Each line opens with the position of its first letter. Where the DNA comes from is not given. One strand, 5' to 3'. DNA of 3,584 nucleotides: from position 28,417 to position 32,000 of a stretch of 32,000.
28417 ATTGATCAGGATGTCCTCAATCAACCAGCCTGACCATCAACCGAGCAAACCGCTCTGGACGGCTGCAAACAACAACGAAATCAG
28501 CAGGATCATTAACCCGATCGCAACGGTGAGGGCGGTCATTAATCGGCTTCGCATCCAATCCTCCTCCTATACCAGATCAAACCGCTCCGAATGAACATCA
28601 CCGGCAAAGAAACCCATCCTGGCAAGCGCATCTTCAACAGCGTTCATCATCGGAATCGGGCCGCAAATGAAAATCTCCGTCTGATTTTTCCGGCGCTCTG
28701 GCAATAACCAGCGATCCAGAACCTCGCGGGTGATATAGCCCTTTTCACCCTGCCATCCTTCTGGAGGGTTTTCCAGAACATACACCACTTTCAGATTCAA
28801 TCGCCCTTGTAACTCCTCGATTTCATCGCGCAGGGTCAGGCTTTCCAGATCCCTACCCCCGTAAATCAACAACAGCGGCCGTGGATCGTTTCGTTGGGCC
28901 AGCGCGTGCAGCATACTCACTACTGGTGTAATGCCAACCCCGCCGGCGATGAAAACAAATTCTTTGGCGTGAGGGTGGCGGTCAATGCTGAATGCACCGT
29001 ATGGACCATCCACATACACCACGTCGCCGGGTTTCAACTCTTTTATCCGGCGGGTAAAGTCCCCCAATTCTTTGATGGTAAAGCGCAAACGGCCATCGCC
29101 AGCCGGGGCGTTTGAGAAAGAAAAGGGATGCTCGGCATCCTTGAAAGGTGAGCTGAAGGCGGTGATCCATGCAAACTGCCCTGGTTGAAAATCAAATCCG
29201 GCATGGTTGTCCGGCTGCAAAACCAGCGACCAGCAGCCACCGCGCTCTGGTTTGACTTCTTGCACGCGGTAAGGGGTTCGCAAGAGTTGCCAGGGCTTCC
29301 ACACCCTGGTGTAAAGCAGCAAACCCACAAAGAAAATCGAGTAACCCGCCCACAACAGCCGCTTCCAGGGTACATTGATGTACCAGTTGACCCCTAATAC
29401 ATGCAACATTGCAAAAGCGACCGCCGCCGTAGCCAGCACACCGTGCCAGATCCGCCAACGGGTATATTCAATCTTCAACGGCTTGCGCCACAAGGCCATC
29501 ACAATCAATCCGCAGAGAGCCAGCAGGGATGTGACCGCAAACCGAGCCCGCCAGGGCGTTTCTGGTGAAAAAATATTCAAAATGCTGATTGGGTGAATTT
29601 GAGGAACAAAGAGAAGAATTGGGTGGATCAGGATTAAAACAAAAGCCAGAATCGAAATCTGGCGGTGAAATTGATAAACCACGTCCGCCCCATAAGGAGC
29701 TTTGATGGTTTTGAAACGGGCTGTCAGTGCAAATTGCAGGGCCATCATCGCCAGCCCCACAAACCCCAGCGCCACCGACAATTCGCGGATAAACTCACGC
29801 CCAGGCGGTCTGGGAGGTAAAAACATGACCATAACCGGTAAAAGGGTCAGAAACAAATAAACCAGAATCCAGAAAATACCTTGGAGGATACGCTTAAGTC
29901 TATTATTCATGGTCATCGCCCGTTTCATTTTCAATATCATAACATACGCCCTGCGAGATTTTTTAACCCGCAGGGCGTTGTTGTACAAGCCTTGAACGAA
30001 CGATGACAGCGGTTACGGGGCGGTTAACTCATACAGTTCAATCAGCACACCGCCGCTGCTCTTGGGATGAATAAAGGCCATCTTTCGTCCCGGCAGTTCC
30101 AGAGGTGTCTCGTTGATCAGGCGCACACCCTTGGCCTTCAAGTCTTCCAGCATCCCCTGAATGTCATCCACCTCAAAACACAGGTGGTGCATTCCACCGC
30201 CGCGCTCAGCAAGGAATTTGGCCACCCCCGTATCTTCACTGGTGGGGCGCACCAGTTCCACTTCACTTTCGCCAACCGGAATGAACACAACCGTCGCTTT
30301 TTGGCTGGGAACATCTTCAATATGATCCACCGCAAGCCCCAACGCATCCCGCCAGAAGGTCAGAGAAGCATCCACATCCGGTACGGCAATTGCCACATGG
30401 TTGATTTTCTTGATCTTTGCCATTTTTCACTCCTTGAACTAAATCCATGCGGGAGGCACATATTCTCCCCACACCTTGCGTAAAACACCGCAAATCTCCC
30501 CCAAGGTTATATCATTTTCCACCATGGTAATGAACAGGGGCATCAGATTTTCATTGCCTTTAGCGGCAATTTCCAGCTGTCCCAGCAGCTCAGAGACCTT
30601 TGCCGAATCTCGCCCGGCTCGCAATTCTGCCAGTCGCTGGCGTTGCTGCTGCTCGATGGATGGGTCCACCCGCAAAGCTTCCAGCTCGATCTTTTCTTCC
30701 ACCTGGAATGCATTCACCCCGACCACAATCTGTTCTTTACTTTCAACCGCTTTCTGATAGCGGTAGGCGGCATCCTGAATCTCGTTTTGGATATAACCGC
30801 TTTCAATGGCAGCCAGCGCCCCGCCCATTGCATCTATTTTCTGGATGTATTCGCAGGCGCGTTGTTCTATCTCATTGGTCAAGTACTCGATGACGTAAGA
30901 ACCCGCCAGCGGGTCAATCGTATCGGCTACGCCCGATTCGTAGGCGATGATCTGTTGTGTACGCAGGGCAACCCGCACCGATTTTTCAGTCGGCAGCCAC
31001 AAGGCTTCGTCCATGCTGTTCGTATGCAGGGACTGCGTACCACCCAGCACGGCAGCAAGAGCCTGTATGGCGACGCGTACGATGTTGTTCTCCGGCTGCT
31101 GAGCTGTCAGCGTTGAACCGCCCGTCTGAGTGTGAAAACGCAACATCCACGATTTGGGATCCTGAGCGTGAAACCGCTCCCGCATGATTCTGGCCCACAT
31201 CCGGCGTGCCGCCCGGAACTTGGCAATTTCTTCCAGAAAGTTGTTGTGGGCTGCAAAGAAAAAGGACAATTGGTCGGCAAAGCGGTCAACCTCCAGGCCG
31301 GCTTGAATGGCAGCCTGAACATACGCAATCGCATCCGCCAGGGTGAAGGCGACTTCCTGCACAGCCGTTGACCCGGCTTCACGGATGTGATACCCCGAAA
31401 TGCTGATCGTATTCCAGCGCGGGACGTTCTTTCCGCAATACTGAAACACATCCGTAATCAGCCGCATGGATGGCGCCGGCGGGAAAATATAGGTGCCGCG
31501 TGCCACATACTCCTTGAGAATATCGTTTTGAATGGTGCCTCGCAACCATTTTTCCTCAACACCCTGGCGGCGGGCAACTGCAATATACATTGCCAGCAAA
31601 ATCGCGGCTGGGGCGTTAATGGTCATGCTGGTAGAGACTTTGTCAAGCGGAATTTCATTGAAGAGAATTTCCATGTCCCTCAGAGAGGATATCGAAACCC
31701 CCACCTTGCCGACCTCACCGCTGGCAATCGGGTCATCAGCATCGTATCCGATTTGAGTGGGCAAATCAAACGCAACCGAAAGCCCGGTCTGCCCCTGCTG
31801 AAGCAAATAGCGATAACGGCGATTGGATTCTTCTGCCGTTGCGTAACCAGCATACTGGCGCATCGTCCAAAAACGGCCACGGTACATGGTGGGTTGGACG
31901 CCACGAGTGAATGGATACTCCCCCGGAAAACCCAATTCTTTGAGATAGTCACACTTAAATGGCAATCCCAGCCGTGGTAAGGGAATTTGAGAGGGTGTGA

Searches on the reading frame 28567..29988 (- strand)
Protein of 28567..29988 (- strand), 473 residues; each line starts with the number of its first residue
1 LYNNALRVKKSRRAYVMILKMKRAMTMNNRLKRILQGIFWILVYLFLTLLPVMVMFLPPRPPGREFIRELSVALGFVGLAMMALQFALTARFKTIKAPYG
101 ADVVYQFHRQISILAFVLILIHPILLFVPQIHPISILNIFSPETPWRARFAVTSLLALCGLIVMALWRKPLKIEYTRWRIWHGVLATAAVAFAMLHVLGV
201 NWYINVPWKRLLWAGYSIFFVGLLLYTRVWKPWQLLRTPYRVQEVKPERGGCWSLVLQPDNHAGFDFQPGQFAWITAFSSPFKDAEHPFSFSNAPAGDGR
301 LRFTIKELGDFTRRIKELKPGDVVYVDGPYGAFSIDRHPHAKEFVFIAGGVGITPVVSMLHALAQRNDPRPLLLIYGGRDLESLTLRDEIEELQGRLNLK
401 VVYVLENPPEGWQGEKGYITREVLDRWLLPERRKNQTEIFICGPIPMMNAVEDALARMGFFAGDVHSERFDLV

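Call 14: search_protein_families(library=pfam, proteins=[window:28567-29988:-], max_evalue=0.001)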
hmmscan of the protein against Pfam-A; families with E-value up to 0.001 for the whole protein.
window:28567-29988:- (473 aa): 4 families
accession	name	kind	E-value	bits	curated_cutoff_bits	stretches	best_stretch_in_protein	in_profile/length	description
PF00175.26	NAD_binding_1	-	1.2e-25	90.7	22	1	346-452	1-108/109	Oxidoreductase NAD-binding domain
PF01794.25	Ferric_reduct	-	9.4e-13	48.7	28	1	74-192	1-120/121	Ferric reductase like transmembrane component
PF08022.18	FAD_binding_8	-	5.9e-07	30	22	1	264-331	27-106/109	FAD-binding domain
PF00970.30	FAD_binding_6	-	0.00019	22.2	21.1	1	262-333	25-97/99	Oxidoreductase FAD-binding domain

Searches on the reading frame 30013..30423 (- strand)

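Call 14: search_protein_families(library=pfam, proteins=[window:30013-30423:-], max_evalue=0.001)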
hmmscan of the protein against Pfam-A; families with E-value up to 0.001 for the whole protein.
window:30013-30423:- (136 aa): 5 families
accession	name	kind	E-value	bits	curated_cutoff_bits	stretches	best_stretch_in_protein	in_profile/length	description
PF13669.12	Glyoxalase_4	-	2.9e-23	82.6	27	1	8-117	1-109/109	Glyoxalase/Bleomycin resistance protein/Dioxygenase superfamily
PF00903.31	Glyoxalase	-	3.7e-21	76.2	20.6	1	6-130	1-121/121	Glyoxalase/Bleomycin resistance protein/Dioxygenase superfamily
PF13468.12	Glyoxalase_3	-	2.3e-07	31.5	25.1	1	8-117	2-115/176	Glyoxalase-like domain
PF18029.7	Glyoxalase_6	-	4.7e-06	27.6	23.6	1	10-105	2-86/106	Glyoxalase-like domain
PF22677.2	Ble-like_N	-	0.00032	20.8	24.5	1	7-33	2-28/41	Bleomycin resistance protein-like N-terminal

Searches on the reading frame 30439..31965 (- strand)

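Call 14: search_protein_families(library=pfam, proteins=[window:30439-31965:-], max_evalue=0.001)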
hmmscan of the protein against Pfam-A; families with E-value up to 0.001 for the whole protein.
window:30439-31965:- (508 aa): 1 family
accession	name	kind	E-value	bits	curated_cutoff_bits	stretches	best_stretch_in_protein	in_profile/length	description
PF01642.28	MM_CoA_mutase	-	1.8e-228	759.7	22.1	1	12-500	26-512/512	Methylmalonyl-CoA mutase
